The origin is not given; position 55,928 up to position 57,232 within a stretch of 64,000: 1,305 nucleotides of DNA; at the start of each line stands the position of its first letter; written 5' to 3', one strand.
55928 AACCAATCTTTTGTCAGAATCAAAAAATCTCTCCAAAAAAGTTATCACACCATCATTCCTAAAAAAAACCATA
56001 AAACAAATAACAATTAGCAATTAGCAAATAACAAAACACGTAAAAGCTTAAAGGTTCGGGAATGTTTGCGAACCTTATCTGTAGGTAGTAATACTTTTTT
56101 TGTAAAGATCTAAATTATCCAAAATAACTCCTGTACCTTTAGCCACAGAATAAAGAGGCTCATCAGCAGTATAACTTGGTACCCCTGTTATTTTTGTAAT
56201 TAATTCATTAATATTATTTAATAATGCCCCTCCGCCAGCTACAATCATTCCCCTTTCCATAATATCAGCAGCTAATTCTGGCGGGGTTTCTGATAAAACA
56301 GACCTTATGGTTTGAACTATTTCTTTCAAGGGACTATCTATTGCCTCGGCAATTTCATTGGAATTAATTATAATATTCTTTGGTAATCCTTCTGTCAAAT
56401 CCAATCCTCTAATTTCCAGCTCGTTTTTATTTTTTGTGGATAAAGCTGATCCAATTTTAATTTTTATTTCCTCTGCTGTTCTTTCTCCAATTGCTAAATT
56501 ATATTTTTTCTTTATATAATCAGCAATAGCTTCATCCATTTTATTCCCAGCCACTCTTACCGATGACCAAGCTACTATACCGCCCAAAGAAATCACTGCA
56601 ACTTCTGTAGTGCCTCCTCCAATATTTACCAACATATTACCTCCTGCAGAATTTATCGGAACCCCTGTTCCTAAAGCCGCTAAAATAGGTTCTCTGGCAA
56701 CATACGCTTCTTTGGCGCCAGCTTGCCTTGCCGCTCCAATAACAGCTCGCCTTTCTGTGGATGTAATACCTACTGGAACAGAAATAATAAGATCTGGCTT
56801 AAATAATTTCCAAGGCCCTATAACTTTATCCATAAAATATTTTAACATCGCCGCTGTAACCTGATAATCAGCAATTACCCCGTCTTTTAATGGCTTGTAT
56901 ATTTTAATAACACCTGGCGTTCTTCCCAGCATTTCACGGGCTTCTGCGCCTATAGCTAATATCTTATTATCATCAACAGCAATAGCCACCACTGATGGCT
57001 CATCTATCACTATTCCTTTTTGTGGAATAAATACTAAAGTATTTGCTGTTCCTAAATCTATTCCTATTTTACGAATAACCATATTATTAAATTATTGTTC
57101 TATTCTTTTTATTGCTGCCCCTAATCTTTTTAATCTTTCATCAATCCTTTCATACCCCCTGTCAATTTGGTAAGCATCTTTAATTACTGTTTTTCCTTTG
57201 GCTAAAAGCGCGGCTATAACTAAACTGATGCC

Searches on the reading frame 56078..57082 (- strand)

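Call 73: search_protein_families(library=pfam, proteins=[window:56078-57082:-], max_evalue=0.0001)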
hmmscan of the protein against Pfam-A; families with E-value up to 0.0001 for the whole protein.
window:56078-57082:- (335 aa): 4 families
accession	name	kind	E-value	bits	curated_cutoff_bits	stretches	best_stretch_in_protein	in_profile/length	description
PF06723.19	MreB_Mbl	-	1.3e-130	435.5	27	1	5-327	3-325/327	MreB/Mbl protein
PF14450.12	FtsA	-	2.5e-13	50.9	31.8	1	150-315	1-126/127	Cell division protein FtsA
PF00012.26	HSP70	-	1.1e-10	40.8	20.6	1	73-319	111-370/599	Hsp70 protein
PF00022.25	Actin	-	9.2e-08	31.5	27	1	42-193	46-190/410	Actin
